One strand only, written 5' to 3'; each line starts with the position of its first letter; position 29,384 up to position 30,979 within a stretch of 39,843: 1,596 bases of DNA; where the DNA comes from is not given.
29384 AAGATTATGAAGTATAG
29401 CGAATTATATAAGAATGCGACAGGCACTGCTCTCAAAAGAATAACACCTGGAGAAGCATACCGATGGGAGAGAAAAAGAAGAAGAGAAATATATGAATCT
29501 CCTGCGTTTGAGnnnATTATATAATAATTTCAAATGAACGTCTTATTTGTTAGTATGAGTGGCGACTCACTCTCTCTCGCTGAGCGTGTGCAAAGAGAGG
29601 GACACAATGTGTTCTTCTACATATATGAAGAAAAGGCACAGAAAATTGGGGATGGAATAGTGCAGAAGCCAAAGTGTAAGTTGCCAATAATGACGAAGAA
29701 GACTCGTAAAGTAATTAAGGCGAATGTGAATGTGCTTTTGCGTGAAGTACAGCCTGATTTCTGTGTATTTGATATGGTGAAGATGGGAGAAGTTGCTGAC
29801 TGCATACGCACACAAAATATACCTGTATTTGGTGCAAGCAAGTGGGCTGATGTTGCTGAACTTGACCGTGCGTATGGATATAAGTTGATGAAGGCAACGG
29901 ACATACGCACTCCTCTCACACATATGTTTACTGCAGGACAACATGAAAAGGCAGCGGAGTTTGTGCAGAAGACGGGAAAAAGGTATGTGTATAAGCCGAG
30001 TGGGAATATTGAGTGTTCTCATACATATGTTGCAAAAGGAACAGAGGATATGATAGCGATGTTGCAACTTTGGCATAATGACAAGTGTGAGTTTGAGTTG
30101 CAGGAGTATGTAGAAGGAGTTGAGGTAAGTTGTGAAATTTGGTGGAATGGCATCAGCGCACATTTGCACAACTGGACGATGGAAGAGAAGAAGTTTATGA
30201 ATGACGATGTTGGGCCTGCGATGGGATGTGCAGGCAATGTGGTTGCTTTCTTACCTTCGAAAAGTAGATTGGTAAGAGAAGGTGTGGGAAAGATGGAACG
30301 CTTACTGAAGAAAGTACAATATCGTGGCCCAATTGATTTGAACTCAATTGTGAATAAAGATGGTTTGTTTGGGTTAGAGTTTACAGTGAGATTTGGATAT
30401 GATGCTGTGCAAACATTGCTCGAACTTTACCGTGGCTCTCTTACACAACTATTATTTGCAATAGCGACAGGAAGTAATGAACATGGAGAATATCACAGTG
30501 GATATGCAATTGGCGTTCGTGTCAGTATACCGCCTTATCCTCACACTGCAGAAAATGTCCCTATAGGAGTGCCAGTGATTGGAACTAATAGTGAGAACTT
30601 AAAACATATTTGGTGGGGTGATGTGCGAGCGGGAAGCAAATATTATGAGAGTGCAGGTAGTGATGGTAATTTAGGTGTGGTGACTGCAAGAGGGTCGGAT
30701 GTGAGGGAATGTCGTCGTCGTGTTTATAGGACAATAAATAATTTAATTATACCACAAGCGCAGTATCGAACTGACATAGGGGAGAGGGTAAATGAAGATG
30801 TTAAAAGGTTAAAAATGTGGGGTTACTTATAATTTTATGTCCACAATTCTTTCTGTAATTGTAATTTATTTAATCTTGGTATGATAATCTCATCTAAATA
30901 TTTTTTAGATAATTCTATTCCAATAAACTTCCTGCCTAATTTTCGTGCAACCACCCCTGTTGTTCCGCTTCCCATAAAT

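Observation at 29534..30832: Divergent PurD-like ATP-grasp ligase as the last gene of the virion operon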

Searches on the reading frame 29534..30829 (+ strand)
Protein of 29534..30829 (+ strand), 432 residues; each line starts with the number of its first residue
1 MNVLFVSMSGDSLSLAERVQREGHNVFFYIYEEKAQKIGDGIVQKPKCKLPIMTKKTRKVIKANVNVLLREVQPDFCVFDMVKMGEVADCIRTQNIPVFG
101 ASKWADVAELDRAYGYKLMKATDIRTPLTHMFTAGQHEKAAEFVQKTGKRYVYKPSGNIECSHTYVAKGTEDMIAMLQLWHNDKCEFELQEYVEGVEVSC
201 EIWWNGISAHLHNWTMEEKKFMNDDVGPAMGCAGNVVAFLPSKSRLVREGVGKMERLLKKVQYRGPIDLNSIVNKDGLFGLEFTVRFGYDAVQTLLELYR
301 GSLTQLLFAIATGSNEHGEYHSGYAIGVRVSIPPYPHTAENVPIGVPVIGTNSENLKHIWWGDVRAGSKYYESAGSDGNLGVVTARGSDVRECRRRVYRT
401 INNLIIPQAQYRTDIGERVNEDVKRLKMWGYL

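Call 4: search_protein_families(library=pfam, proteins=[window:29534-30829:+], max_evalue=1)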
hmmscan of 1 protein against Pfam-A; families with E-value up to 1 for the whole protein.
window:29534-30829:+ (432 aa): 3 families
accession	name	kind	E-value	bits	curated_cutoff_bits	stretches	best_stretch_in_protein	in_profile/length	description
PF01071.24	GARS_A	-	1.4e-07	32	27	1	112-288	3-190/194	Phosphoribosylglycinamide synthetase, ATP-grasp (A) domain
PF02843.22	GARS_C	-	5.1e-06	27.2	34.8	1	375-418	49-92/92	Phosphoribosylglycinamide synthetase, C domain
PF02655.19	ATP-grasp_3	-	0.0082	16.7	23.2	1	116-249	8-121/160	ATP-grasp domain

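Call 5: search_protein_families(library=phrogs, proteins=[window:29534-30829:+], max_evalue=0.01)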
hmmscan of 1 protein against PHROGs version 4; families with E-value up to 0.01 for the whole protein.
window:29534-30829:+ (432 aa): 0 families

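Call 6: search_protein_families(library=ncbifam, proteins=[window:29534-30829:+], max_evalue=1)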
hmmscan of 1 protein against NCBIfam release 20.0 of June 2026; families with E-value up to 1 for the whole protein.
window:29534-30829:+ (432 aa): 7 families
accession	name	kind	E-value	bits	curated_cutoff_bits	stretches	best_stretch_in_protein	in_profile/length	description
TIGR00877.1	purD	equivalog_domain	1.2e-25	90.2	288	1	1-419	1-423/425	phosphoribosylamine--glycine ligase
NF053643.1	Ddl_archaea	equivalog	0.0016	17.5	500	1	61-208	58-196/367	putative pseudomurein biosynthesis ATP-grasp protein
NF000091.3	D_ala_D_ser_VanG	exception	0.0055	15.6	495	1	28-203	46-228/344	D-alanine--D-serine ligase VanG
NF012215.1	D_ala_D_lac_VanD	exception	0.045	13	700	1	71-206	87-223/343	D-alanine--(R)-lactate ligase VanD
NF053652.1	BtArabpyrBAD1528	equivalog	0.093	10.7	1100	1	114-215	161-257/730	beta-L-arabinopyranosidase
NF000206.1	D_ala_D_lac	equivalog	0.11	11.4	550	1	85-205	106-222/342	D-alanine--(R)-lactate ligase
NF002378.0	PRK01372.1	subfamily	0.13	11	243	1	85-203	74-189/305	D-alanine--D-alanine ligase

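Call 7: search_solved_structures(query=window:29534-30829:+, max_evalue=1, show_alignments=3)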
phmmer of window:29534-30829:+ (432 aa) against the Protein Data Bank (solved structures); distinct sequences matched with E-value up to 1: 19.
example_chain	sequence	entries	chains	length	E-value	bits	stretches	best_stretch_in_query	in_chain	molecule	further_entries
2ip4_A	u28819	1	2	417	9.7e-19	70.8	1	86-419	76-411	Phosphoribosylamine--glycine ligase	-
2yw2_A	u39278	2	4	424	9.9e-19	70.8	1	87-419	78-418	Phosphoribosylamine--glycine ligase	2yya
2xcl_A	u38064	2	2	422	1.2e-15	60.6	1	89-419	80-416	PHOSPHORIBOSYLAMINE--GLYCINE LIGASE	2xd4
2yrw_A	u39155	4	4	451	6.2e-12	48.4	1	87-421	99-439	Phosphoribosylglycinamide synthetase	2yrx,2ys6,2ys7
3lp8_A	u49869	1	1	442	9.7e-10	41.1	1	84-417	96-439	Phosphoribosylamine-glycine ligase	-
7lvo_A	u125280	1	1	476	1.9e-08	36.8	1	90-418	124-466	phosphoribosyl-glycinamide (GAR) synthetase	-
5vev_A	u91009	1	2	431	7.9e-08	34.8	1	87-418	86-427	Phosphoribosylamine--glycine ligase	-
1vkz_A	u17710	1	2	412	0.0002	23.6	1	97-341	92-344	Phosphoribosylamine--glycine ligase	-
2qk4_A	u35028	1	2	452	0.00024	23.4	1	88-308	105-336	Trifunctional purine biosynthetic protein adenosine-3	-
1gso_A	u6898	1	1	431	0.00095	21.4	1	86-420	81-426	PROTEIN (GLYCINAMIDE RIBONUCLEOTIDE SYNTHETASE)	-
3r23_A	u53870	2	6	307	0.042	16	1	85-203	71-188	D-alanine--D-alanine ligase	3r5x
9rvc_t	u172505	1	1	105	0.57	12.2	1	227-263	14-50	Large ribosomal subunit protein uL24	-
9t4r_t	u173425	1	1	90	0.58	12.2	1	227-262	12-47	Large ribosomal subunit protein uL24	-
6wqn_G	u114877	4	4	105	0.6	12.2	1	227-263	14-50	50S ribosomal protein L24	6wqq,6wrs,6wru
7asm_S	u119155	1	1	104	0.61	12.1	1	227-263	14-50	50S ribosomal protein L24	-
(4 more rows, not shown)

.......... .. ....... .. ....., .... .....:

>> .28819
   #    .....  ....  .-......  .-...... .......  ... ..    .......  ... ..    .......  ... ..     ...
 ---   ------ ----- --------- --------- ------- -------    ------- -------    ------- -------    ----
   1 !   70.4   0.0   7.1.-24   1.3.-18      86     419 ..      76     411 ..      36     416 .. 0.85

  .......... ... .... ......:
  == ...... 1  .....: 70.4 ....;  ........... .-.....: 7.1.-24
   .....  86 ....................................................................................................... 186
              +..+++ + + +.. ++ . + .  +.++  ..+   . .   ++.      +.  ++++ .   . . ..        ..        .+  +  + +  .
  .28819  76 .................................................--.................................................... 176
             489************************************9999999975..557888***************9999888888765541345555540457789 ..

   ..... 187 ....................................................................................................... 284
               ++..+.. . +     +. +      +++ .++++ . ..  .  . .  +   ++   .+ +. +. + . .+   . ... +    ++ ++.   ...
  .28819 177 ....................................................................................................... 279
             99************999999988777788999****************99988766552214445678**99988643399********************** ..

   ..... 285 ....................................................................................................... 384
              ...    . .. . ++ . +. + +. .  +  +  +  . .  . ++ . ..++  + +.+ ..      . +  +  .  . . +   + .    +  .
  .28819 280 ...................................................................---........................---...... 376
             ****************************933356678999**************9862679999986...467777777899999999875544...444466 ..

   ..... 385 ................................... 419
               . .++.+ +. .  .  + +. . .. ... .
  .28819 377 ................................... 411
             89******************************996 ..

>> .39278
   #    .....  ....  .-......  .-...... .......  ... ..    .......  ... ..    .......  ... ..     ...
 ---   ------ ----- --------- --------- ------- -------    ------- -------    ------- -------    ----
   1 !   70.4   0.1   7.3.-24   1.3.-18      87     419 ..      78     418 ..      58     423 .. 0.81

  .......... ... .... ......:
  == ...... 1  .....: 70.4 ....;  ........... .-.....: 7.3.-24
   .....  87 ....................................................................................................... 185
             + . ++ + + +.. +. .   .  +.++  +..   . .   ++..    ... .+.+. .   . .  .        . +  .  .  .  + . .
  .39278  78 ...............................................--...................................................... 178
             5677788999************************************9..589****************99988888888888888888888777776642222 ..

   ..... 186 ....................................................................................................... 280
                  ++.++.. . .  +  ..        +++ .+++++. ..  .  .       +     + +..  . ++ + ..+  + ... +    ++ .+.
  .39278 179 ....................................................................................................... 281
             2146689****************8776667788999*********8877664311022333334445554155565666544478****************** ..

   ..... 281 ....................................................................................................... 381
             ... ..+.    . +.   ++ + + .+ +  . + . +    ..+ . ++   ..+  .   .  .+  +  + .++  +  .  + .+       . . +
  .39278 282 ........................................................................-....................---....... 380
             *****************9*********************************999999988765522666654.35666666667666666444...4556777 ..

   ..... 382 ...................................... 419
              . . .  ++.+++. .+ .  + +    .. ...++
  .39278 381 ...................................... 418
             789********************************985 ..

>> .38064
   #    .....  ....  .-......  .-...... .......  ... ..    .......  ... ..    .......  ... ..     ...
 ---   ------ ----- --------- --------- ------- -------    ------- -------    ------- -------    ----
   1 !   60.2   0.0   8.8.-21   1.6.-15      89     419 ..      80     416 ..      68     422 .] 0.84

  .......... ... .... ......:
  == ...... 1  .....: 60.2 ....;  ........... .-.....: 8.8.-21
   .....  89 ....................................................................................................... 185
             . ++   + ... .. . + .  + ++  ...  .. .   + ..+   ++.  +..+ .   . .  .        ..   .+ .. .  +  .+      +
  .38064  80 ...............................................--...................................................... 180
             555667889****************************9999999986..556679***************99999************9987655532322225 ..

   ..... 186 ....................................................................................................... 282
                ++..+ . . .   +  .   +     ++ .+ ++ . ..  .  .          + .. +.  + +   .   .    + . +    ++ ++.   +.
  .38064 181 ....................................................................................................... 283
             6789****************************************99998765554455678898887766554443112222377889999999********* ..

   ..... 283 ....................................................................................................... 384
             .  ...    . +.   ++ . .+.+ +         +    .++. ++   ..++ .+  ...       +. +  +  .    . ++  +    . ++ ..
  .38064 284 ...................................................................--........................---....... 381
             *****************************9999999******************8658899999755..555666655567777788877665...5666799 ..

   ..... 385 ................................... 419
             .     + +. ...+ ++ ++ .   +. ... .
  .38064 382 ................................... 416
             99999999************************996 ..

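Call 8: find_homologous_proteins(query=window:29534-30829:+, max_evalue=0.001)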
Query window:29534-30829:+ (432 aa): 1253 proteins with E <= 0.001 among 4087 candidates; the best 120 are listed.
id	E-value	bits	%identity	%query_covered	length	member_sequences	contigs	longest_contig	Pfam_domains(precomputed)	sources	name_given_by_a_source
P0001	5.0e-298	1006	100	100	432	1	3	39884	PF02843.23,PF01071.25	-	-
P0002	5.5e-201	686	67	100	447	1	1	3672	PF02843.23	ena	-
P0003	1.2e-193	662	65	100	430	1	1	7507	PF01071.25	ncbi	-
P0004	5.0e-180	617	61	100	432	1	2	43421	PF02843.23,PF01071.25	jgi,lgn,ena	-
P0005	3.1e-177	608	62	100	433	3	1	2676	PF02843.23,PF01071.25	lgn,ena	-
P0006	3.4e-175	601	60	100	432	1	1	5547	PF02843.23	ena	-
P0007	9.1e-175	600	61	100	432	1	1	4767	PF02843.23,PF01071.25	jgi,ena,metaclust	metaclust:\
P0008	6.4e-174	597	60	100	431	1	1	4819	PF02843.23,PF01071.25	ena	-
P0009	4.1e-172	591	60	100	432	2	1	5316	PF02843.23,PF01071.25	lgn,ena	-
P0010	1.3e-168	580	60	100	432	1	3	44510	PF02843.23,PF01071.25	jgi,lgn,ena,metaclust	metaclust:\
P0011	8.1e-168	577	59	100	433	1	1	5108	PF02843.23,PF01071.25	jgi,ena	-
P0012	4.9e-167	574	58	100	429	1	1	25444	PF02843.23,PF01071.25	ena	-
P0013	1.4e-164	566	59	100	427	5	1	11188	PF02843.23,PF01071.25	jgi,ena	-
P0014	1.1e-159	550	57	100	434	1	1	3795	PF01071.25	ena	-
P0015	6.0e-158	544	58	100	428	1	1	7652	PF02843.23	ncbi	-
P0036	2.2e-110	388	45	99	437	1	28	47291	PF01071.25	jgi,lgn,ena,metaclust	metaclust:\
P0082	6.7e-89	317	39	100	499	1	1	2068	-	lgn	-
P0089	2.2e-84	302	47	53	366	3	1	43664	PF02843.23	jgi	-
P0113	4.9e-72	261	34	97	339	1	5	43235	PF02843.23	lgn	-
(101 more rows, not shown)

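Call 11: search_dna_similar(query=window:29534-30829:+, collection=phages, mode=protein, max_rows=40, max_evalue=0.001)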
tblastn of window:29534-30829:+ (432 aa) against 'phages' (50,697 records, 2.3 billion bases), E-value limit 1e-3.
Records with a match: 24; places in all: 24; records where one place covers at least 80% of the query: 11.
Best place of each record, by identity: <60% 24.
By first word of the organism name: Bacteriophage 11; Listeria 6; Acinetobacter 2; Salmonella 2; Caudoviricetes 1; Enterococcus 1; Staphylococcus 1.
By host as written in the record: - 14; Listeria monocytogenes 6; Homo sapiens 2; Enterococcus faecalis 1; Staphylococcus aureus 1.
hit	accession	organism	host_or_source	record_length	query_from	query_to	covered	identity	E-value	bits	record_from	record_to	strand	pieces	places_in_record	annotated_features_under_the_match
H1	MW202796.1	Caudoviricetes sp.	Manatee Spring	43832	1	431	100%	28.8%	2e-32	135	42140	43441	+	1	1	none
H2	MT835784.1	Bacteriophage sp.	human fecal samples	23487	1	421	97%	22.7%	2e-9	66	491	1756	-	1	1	record has no annotation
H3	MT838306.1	Bacteriophage sp.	human fecal samples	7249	1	418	97%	22.2%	8e-10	67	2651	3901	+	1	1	record has no annotation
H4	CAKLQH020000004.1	Acinetobacter phage MD-2021a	not known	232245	1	418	97%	21.9%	2e-11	72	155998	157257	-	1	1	purD: phosphoribosylamine--glycine ligase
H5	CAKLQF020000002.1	Acinetobacter phage MD-2021a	not known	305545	1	418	97%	21.9%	2e-11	72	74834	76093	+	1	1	purD: phosphoribosylamine--glycine ligase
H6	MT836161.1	Bacteriophage sp.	human fecal samples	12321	1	421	97%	21.7%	2e-9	66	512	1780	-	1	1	record has no annotation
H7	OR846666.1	Enterococcus phage Efs 1-1-1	Enterococcus faecalis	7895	1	416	96%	20.7%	2e-13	78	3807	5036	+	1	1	record has no annotation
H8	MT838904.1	Bacteriophage sp.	human fecal samples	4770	72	418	80%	24.5%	2e-12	75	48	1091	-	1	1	record has no annotation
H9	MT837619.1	Bacteriophage sp.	human fecal samples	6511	65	418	82%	23.9%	7e-9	64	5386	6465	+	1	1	record has no annotation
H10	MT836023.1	Bacteriophage sp.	human fecal samples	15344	75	425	81%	23.7%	6e-10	67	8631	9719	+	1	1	record has no annotation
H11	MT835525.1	Bacteriophage sp.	human fecal samples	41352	70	421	81%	22.4%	4e-9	65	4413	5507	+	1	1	record has no annotation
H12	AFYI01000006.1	Salmonella enterica subsp. enterica serovar Infantis str. ...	Homo sapiens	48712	87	421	78%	23.3%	1e-6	57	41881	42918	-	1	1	phosphoribosylamine--glycine ligase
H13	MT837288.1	Bacteriophage sp.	human fecal samples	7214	84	421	78%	22.7%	2e-9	66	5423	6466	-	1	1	record has no annotation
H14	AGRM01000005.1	Salmonella enterica subsp. houtenae str. ATCC BAA-1581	Homo sapiens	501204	87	421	78%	22.8%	7e-7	58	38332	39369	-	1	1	phosphoribosylamine--glycine ligase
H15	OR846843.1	Listeria phage LM 4-11-1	Listeria monocytogenes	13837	87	418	77%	22.6%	3e-7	59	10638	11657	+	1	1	record has no annotation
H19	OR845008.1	Staphylococcus phage SA 1306 Kay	Staphylococcus aureus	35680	87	418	77%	22.4%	6e-11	71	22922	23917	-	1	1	record has no annotation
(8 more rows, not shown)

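Call 14: find_encoding_contigs(protein=P0004, flank=10000, max_places=2)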
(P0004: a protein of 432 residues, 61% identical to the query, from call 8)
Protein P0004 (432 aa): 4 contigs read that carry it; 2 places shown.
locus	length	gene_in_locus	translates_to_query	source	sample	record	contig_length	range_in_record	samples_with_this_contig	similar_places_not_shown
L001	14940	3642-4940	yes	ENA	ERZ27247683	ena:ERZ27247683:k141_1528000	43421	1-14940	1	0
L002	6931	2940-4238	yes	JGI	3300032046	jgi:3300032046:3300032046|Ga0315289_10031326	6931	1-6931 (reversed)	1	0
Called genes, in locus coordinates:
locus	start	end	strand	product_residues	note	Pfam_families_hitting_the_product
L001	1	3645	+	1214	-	?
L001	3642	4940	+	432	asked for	PF01071:GARS_A (weak), PF02843:GARS_C (weak)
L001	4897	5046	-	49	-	-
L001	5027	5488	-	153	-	-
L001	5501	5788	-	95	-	-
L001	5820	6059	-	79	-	-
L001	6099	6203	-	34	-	-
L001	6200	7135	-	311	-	-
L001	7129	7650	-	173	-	-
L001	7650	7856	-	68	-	-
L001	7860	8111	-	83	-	-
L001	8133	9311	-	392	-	PF13148:DUF3987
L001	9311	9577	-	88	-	-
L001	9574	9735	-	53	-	-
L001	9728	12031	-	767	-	PF03167:UDG, PF01612:DNA_pol_A_exo1, PF00476:DNA_pol_A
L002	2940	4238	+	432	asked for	PF01071:GARS_A (weak), PF02843:GARS_C (weak)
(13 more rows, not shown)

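Call 15: find_encoding_contigs(protein=P0036, flank=10000, max_places=3)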
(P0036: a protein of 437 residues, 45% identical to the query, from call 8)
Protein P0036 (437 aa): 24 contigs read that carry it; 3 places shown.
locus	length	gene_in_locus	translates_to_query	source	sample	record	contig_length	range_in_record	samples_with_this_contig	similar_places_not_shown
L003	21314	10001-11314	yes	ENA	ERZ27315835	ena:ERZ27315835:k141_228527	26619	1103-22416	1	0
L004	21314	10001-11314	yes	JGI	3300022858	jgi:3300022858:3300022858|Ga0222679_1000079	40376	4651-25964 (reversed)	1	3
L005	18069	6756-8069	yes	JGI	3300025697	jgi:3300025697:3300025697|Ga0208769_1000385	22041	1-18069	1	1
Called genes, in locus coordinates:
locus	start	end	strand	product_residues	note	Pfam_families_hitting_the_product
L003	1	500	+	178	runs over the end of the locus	-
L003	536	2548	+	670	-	-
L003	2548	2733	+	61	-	-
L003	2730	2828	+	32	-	-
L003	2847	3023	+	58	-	-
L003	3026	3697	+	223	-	-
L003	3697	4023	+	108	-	-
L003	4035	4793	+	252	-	-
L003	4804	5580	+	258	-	-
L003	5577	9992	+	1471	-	-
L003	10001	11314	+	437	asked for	PF01071:GARS_A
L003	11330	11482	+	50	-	-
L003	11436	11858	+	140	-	PF07087:DUF1353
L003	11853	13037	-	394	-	PF13148:DUF3987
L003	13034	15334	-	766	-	PF03167:UDG, PF01612:DNA_pol_A_exo1, PF00476:DNA_pol_A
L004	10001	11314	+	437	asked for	PF01071:GARS_A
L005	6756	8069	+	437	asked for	PF01071:GARS_A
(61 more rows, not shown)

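Call 17: find_encoding_contigs(protein=P0113, flank=10000, max_places=2)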
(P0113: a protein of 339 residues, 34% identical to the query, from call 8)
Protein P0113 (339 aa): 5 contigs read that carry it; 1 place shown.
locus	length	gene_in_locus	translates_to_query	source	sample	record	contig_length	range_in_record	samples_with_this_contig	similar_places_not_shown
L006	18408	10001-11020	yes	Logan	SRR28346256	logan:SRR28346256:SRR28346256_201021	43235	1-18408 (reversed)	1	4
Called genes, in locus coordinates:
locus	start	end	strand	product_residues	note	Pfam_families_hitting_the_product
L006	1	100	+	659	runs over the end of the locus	-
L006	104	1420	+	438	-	-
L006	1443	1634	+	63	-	-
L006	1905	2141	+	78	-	-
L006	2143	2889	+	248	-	PF21939:Gp10_C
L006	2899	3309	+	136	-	-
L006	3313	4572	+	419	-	-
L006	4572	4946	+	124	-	-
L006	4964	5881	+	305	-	-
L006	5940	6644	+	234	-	-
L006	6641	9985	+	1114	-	-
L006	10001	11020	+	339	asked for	PF02843:GARS_C (faint)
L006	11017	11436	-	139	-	-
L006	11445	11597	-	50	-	-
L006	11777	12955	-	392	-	PF13148:DUF3987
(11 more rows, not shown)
